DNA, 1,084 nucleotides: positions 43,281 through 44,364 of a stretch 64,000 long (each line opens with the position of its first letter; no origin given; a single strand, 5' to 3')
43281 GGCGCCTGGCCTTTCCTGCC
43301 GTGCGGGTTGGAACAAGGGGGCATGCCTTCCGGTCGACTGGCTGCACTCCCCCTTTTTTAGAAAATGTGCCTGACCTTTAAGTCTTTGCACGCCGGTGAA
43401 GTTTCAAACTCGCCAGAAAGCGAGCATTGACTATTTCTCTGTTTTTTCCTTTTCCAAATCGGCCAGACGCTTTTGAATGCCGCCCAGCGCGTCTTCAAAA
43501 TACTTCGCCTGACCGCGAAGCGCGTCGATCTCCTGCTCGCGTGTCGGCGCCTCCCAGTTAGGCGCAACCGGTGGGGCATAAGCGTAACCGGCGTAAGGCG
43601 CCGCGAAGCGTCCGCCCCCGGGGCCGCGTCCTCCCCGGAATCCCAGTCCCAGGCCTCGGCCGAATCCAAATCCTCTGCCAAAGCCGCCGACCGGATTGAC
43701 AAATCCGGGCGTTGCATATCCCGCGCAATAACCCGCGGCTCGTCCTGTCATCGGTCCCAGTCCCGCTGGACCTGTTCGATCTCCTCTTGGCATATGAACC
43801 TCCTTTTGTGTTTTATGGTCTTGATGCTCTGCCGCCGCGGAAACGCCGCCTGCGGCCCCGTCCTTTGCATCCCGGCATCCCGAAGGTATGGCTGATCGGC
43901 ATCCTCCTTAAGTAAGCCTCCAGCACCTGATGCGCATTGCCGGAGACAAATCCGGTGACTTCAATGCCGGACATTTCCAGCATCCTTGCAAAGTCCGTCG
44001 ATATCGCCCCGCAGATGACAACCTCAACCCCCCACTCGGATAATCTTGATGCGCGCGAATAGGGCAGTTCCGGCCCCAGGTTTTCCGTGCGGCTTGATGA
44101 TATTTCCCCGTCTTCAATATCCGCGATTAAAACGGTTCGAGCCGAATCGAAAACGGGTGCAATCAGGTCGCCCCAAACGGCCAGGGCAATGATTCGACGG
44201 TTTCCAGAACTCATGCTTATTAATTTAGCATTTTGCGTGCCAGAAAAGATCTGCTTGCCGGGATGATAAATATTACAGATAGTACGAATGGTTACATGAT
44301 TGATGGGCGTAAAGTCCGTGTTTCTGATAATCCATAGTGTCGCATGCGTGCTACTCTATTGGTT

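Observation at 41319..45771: Second, sigma-54-controlled module with the same building blocks (NifX-like with tail, DUF5320, ferredoxin with Gly/Arg tail, FmdB)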

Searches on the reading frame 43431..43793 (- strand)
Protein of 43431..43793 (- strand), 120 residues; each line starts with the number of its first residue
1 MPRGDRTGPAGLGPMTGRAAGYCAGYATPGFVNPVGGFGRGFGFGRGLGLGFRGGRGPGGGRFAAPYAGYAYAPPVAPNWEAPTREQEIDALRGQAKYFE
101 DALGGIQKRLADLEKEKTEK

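Call 3: search_protein_families(library=pfam, proteins=[window:43431-43793:-], max_evalue=0.01)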
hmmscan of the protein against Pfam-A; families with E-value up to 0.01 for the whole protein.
window:43431-43793:- (120 aa): 1 family
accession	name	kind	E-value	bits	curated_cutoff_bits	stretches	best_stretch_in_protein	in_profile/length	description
PF17253.7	DUF5320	-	1.1e-23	84.7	27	1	1-113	1-99/99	Family of unknown function (DUF5320)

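Call 49: search_protein_families(library=ncbifam, proteins=[window:43431-43793:-], max_evalue=0.001)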
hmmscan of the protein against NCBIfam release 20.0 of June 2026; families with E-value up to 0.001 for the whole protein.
window:43431-43793:- (120 aa): 0 families

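Call 77: find_related_loci(query=A3, collection=metagenome_contigs, flank=4000)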
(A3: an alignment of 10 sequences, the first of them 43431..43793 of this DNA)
Query A3 (120 aa) in metagenome_contigs; peptide patterns used: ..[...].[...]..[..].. (x = any residue, [..] = any of these).
600 stretches matched a pattern (row limit reached: there are more); 533 encode a relative of the query (tblastn E <= 1e-3); the best 80 are kept; 80 distinct loci.
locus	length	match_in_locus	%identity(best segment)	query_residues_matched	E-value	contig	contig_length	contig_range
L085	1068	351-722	63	1-120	1e-33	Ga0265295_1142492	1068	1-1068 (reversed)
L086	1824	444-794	54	1-120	3e-30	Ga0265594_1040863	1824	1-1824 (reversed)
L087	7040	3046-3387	52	1-110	1e-28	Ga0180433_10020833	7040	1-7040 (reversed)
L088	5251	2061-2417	55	1-117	1e-27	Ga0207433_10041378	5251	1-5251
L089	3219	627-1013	53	1-120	1e-27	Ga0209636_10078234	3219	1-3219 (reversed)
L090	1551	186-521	56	1-116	2e-27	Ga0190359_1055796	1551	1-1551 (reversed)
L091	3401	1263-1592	52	1-120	4e-27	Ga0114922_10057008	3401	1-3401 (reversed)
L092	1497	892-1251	50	1-120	4e-27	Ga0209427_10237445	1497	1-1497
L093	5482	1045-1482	45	1-120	5e-27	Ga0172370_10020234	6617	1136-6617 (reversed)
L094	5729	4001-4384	48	1-120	4e-27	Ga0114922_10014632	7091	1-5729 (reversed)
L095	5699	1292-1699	45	1-120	8e-27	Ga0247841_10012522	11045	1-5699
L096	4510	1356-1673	51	1-116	2e-26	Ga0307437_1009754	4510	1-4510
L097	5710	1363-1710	53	1-117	4e-26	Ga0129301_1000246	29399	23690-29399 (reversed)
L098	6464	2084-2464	55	1-120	3e-26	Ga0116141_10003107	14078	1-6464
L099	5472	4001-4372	51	1-119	4e-26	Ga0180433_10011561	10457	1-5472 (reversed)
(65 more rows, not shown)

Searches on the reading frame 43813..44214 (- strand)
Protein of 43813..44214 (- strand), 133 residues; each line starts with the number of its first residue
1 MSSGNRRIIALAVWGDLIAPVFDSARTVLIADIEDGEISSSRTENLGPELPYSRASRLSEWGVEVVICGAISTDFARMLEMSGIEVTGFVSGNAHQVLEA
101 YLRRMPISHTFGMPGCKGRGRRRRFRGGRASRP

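Call 3: search_protein_families(library=pfam, proteins=[window:43813-44214:-], max_evalue=0.01)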
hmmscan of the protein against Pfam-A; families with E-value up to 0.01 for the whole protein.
window:43813-44214:- (133 aa): 2 families
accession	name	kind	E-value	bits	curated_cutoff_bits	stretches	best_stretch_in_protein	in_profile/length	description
PF02579.22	Nitro_FeMo-Co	-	4.4e-10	40.2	26.3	1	15-102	2-93/94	Dinitrogenase iron-molybdenum cofactor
PF04208.19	MtrA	-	0.0091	16.1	25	0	60-99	53-92/173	Tetrahydromethanopterin S-methyltransferase, subunit A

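Call 11: find_homologous_proteins(query=window:43813-44214:-, max_evalue=0.001)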
Query window:43813-44214:- (133 aa): 44 proteins with E <= 0.001 among 59 candidates.
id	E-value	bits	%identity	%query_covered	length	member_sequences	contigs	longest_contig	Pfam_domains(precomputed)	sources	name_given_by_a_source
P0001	7.9e-81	287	99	100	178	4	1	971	PF02579.23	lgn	-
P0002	2.5e-63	230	80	88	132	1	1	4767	PF02579.23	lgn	-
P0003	1.4e-62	228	80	86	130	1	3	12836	PF02579.23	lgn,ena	-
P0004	1.3e-61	224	80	87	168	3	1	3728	PF02579.23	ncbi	-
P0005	3.6e-60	220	76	86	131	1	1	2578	PF02579.23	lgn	-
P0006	5.5e-58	213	75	89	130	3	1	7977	PF02579.23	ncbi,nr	ncbi:MAG: NifB/NifX family molybdenum-iron cluster-binding protein [Syntrophaceae bacterium]|nr:NifB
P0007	9.6e-55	202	79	85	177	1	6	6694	PF02579.23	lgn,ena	-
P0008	3.8e-54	200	68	86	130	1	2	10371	PF02579.23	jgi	-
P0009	5.5e-52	193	66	89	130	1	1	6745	PF02579.23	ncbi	-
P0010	1.9e-51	192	67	88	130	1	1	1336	PF02579.23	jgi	jgi:predicted Fe-Mo cluster-binding NifX family protein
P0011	2.6e-51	191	71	85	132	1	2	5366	PF02579.23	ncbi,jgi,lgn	jgi:predicted Fe-Mo cluster-binding NifX family protein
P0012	6.0e-46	174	64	83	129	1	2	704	PF02579.23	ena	-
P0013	7.1e-45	170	67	83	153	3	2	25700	PF02579.23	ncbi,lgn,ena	-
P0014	1.7e-44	169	60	86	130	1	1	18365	PF02579.23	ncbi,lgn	-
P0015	2.3e-44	169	63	92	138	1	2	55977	PF02579.23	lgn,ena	-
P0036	2.2e-35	140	53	86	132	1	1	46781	PF02579.23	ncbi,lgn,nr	ncbi:MAG: dinitrogenase iron-molybdenum cofactor biosynthesis protein [Deltaproteobacteria bacterium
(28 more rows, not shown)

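Call 14: find_encoding_contigs(protein=P0015, flank=8000, max_places=2)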
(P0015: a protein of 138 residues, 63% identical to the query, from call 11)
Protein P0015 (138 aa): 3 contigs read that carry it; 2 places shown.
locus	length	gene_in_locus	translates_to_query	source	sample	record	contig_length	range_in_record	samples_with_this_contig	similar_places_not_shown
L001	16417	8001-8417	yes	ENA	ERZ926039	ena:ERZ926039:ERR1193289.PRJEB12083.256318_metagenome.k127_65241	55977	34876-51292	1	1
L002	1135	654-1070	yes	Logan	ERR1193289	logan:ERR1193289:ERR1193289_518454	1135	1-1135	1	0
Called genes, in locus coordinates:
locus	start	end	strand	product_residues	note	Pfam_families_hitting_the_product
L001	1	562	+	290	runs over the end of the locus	PF00528:BPD_transp_1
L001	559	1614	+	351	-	PF00005:ABC_tran, PF13304:AAA_21 (faint), PF08402:TOBE_2, PF03459:TOBE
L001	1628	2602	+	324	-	PF13531:SBP_bac_11, PF01547:SBP_bac_1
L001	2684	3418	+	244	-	PF13938:DUF4213, PF04016:DUF364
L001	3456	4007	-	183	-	PF01613:Flavin_Reduct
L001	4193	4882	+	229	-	PF08901:DUF1847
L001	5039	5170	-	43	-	-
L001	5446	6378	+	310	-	PF08331:QueG_DUF1730, PF00037:Fer4 (faint), PF13484:Fer4_16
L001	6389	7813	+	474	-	PF00989:PAS, PF08448:PAS_4, PF13426:PAS_9, PF00158:Sigma54_activat, PF14532:Sigma54_activ_2, PF07728:AAA_5, PF25601:AAA_lid_14, PF02954:HTH_8, +1 more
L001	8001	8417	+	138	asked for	PF02579:Nitro_FeMo-Co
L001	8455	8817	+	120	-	PF17253:DUF5320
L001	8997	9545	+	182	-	PF01327:Pep_deformylase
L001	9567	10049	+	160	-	PF12838:Fer4_7 (weak), PF14697:Fer4_21 (weak), PF00037:Fer4, PF12797:Fer4_2 (weak), PF12837:Fer4_6, PF13237:Fer4_10 (weak), PF12838:Fer4_7 (weak), PF13187:Fer4_9 (weak), +4 more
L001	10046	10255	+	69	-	-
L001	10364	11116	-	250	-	PF00753:Lactamase_B, PF23023:Anti-Pycsar_Apyc1 (weak), PF12706:Lactamase_B_2 (weak)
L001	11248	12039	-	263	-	PF01966:HD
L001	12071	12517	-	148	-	PF01592:NifU_N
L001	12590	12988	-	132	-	PF01243:PNPOx_N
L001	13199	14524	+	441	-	PF00919:UPF0004, PF04055:Radical_SAM, PF01938:TRAM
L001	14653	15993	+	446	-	PF03486:HI0933_like (faint), PF07992:Pyr_redox_2, PF13738:Pyr_redox_3 (weak), PF00070:Pyr_redox, PF02852:Pyr_redox_dim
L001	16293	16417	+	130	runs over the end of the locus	PF02579:Nitro_FeMo-Co (weak)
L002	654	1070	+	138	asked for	PF02579:Nitro_FeMo-Co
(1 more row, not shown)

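Call 15: find_encoding_contigs(protein=P0036, flank=8000, max_places=2)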
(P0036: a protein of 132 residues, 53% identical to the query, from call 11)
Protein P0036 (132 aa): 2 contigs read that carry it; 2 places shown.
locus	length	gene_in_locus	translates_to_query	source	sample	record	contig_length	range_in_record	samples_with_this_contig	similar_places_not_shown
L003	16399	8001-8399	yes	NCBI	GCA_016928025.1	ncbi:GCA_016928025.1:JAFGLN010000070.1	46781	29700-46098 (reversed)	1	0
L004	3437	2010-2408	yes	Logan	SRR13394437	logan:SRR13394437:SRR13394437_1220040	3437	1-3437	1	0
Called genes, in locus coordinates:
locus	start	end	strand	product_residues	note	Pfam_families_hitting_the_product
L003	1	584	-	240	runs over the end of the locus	PF24481:CT398_CC, PF02591:Zn_ribbon_9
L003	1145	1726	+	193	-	PF00440:TetR_N, PF16295:TetR_C_10, PF22604:TetR_HI_0893_C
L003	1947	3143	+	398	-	PF25919:BSH_CusB (faint), PF25917:BSH_RND, PF25973:BSH_CzcB (faint), PF25876:HH_MFP_RND, PF25944:Beta-barrel_RND, PF25967:RND-MFP_C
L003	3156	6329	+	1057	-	PF00873:ACR_tran, PF03176:MMPL (faint)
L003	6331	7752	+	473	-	PF02321:OEP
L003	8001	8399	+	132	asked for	PF02579:Nitro_FeMo-Co (weak)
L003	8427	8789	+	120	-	PF17253:DUF5320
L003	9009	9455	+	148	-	PF02579:Nitro_FeMo-Co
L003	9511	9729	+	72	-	PF01327:Pep_deformylase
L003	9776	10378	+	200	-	-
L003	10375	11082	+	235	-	PF01209:Ubie_methyltran, PF13489:Methyltransf_23, PF13847:Methyltransf_31, PF08241:Methyltransf_11, PF08242:Methyltransf_12, PF13649:Methyltransf_25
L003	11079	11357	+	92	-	PF07615:Ykof, PF01910:Thiamine_BP (weak)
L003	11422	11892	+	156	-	PF00037:Fer4, PF12797:Fer4_2 (weak), PF12837:Fer4_6, PF13237:Fer4_10, PF14697:Fer4_21 (weak), PF12838:Fer4_7, PF13187:Fer4_9, PF25160:LdpA_Fe-S-bd (weak), +5 more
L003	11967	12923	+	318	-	PF04055:Radical_SAM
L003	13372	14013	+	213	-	PF23023:Anti-Pycsar_Apyc1, PF00753:Lactamase_B, PF12706:Lactamase_B_2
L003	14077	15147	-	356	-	PF00005:ABC_tran, PF13304:AAA_21 (faint), PF03459:TOBE (weak)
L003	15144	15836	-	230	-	PF00528:BPD_transp_1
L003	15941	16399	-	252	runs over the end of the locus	PF13531:SBP_bac_11, PF01547:SBP_bac_1 (faint)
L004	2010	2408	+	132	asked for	PF02579:Nitro_FeMo-Co (weak)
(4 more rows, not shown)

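Call 16: find_related_loci(query=A1, collection=genome_contigs, flank=10000)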
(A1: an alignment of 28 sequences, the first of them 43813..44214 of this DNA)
Query A1 (133 aa) in genome_contigs; peptide patterns used: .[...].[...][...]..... (x = any residue, [..] = any of these).
600 stretches matched a pattern (row limit reached: there are more); 566 encode a relative of the query (tblastn E <= 1e-3); the best 80 are kept; 80 distinct loci.
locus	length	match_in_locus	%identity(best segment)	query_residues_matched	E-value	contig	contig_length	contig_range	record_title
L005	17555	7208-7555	81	1-116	6e-60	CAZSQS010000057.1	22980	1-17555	MAG TPA_asm: uncultured Smithella sp. isolate SRP263991_co2_36 genome assembly, contig: NODE_2541_length_22980_cov_25.02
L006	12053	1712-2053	76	3-116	7e-57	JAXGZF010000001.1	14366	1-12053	MAG: Desulfobacterales bacterium isolate AnMBR.bin530 bin530_1, whole genome shotgun sequence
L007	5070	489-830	71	6-120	6e-49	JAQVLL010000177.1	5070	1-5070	MAG: Smithellaceae bacterium isolate STF1_109 NODE_66481_length_5070_cov_2.778070_Sandtown_F1, whole genome shotgun sequ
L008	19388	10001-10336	67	11-121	2e-47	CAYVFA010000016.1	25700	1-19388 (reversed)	MAG TPA_asm: uncultured Smithella sp. isolate binchicken_co154_694 genome assembly, contig: NODE_2854_length_25700_cov_1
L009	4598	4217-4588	60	1-123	4e-46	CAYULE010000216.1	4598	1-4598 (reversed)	MAG TPA_asm: uncultured Smithella sp. isolate binchicken_co269_68 genome assembly, contig: NODE_19888_length_4598_cov_10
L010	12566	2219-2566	57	1-116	1e-40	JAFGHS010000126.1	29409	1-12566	MAG: Deltaproteobacteria bacterium isolate Zod_Metabat.153 k87_10546098, whole genome shotgun sequence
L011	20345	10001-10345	57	1-115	1e-39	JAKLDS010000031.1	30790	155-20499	MAG: Deltaproteobacteria bacterium isolate RA.bin115 RA.bin115_31, whole genome shotgun sequence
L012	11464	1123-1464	60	1-114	1e-39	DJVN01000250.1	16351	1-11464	MAG TPA_asm: Syntrophaceae bacterium UBA6255 UBA6255_contig_76200, whole genome shotgun sequence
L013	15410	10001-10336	60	1-114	1e-39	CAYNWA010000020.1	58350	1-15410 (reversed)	MAG TPA_asm: uncultured Smithella sp. isolate binchicken_co405_44 genome assembly, contig: NODE_704_length_58350_cov_32.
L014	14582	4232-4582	52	10-126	4e-36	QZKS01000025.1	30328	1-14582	MAG: Desulfobacteraceae bacterium isolate SURF_7 Ga0104751_1002258, whole genome shotgun sequence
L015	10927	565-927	47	9-129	5e-33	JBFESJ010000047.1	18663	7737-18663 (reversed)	MAG: Desulfobacterales bacterium isolate Mix_mud06.2021.04.45 k141_391334_length_18663_cov_11.6355, whole genome shotgun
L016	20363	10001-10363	45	9-129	2e-32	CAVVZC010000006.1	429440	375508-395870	MAG: uncultured delta proteobacterium isolate MFD03551.bin.1.10 genome assembly, contig: contig_13112, whole genome shot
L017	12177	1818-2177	43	10-129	2e-30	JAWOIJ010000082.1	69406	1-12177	MAG: Desulfobacterales bacterium isolate CWP5-2.bin.178 k191_3014358, whole genome shotgun sequence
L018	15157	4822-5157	45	10-121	2e-30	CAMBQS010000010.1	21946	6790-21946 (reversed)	MAG: Desulfocicer vacuolatum DSM 3385 isolate MiH-14oct19-180 genome assembly, contig: MiH-14oct19-C4679, whole genome s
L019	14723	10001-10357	48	9-130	4e-30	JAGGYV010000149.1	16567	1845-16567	MAG: Desulfobacteraceae bacterium isolate AUK187 PB_MBMC_141_c_000000000467, whole genome shotgun sequence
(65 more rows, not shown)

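Call 40: search_solved_structures(query=A1, max_evalue=0.01)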
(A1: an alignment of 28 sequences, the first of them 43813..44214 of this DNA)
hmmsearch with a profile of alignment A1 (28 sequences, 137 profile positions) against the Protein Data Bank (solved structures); distinct sequences matched with E-value up to 0.01: 7.
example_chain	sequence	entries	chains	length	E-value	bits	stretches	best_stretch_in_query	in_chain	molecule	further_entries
1o13_A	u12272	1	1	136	2.3e-07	33.7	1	3-112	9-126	probable NifB protein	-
1rdu_A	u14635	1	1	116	5.7e-07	32.4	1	16-107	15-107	conserved hypothetical protein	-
1t3v_A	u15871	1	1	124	1.5e-06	31.1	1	8-112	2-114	conserved hypothetical protein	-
2kla_A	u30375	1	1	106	2.9e-05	26.9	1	6-105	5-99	Uncharacterized protein MJ0327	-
2qtd_A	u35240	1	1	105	3.3e-05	26.7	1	6-105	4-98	Uncharacterized protein MJ0327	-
2yx6_A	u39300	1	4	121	0.00044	23.1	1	16-106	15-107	Hypothetical protein PH0822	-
1eo1_A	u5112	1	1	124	0.0038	20.1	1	8-124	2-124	HYPOTHETICAL PROTEIN MTH1175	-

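Call 49: search_protein_families(library=ncbifam, proteins=[window:43813-44214:-], max_evalue=0.001)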
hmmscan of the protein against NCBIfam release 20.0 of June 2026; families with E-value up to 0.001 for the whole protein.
window:43813-44214:- (133 aa): 1 family
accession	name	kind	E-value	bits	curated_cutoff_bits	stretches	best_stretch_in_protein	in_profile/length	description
NF041136.1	MrpORP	equivalog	3.1e-08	33.3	450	1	7-104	265-363/365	iron-sulfur cluster carrier protein MrpORP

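Call 62: predict_structure(alignment_id=A1)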
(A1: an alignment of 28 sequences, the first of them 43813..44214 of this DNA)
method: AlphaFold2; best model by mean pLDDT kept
length: 133 residues; sequences in the alignment: 28
mean_pLDDT: 85.5   pTM: 0.76
mean pLDDT of the five models: 85.5, 84.7, 84.5, 84.1, 84.0
residues with pLDDT >= 90: 88; 70-90: 23; 50-70: 17; < 50: 5
segments of 3 or more residues with pLDDT < 50: 1-3
pLDDT, mean of each block of 10 residues (from residue 1): 75 95 94 94 89 92 96 94 94 94 82 68 54 50
secondary structure, 60 per line:
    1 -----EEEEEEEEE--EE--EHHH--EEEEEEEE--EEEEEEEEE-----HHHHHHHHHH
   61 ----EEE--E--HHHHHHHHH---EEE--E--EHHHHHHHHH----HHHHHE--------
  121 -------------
elements in order: E6-14 E27-34 E37-45 H51-60 E65-67 H73-81 E85-87 H94-102 H107-111

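Call 66: fold_search(model_id=the predicted structure, library=pdb)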
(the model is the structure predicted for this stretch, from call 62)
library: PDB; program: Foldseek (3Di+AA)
matches with E <= 10: 1167; with E <= 0.001: 14
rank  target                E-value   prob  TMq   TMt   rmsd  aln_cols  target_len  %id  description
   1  2yx6_C                1.0e-08  1.00  0.71  0.83   2.2       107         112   18  Crystal structure of PH0822 (released 2007-10-30)
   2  2yx6_D                1.2e-08  1.00  0.71  0.84   2.1       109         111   17  Crystal structure of PH0822 (released 2007-10-30)
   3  2yx6_A                4.2e-08  1.00  0.69  0.83   2.2       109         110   17  Crystal structure of PH0822 (released 2007-10-30)
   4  2yx6_B                2.3e-07  1.00  0.67  0.79   2.9       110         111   17  Crystal structure of PH0822 (released 2007-10-30)
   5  2kla_MODEL_1_A        9.3e-07  1.00  0.62  0.76   2.1       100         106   19  NMR STRUCTURE OF A PUTATIVE DINITROGENASE (MJ0327) FROM METHANOCOCCUS JANNASCHII (released 2009-08-11)
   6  1o13                  1.4e-06  1.00  0.66  0.80   3.0       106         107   23  Crystal structure of a putative dinitrogenase iron-molybdenum cofactor (tm1816) from thermotoga maritima at 1.83 A resol (released 2002-12-18)
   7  2qtd                  5.6e-06  1.00  0.62  0.78   2.0        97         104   18  Crystal structure of a putative dinitrogenase (mj0327) from methanocaldococcus jannaschii dsm at 1.70 A resolution (released 2007-08-21)
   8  1t3v_MODEL_1_A        3.2e-05  1.00  0.64  0.68   6.0       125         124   20  The NMR solution structure of TM1816 (released 2004-12-14)
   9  1p90                  8.4e-05  1.00  0.65  0.70   2.6       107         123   14  The Three-dimensional Structure of the Core Domain of NafY from Azotobacter vinelandii determined at 1.8 resolution (released 2003-08-19)
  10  9ian_F                1.0e-04  1.00  0.62  0.58   2.9       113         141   18  Nitrogenase maturase NifEN in complex with the cofactor chaperone NifX (released 2026-03-04)
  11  1eo1_MODEL_1_A        2.1e-04  1.00  0.62  0.66   9.4       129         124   22  Solution structure of hypothetical protein MTH1175 from Methanobacterium thermoautotrophicum (released 2000-12-20)
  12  2re2_A                4.0e-04  1.00  0.56  0.63   2.9       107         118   15  CRYSTAL STRUCTURE OF A PUTATIVE IRON-MOLYBDENUM COFACTOR (FEMO-CO) DINITROGENASE (TA1041M) FROM THERMOPLASMA ACIDOPHIL (released 2007-10-09)
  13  2wfb                  6.6e-04  1.00  0.62  0.68   3.9       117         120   18  High resolution structure of the apo form of the orange protein (ORP) from Desulfovibrio gigas (released 2010-05-26)
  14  1rdu_MODEL_1_A        9.8e-04  1.00  0.60  0.68   5.2       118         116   19  NMR STRUCTURE OF A PUTATIVE NIFB PROTEIN FROM THERMOTOGA (TM1290), WHICH BELONGS TO THE DUF35 FAMILY (released 2004-07-06)
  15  9hqv_Bg               1.4e-03  0.84  0.27  0.25   9.0       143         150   12  Cryo-EM structure of the small subunit of the mitochondrial ribosome from Toxoplasma gondii (released 2025-06-11)
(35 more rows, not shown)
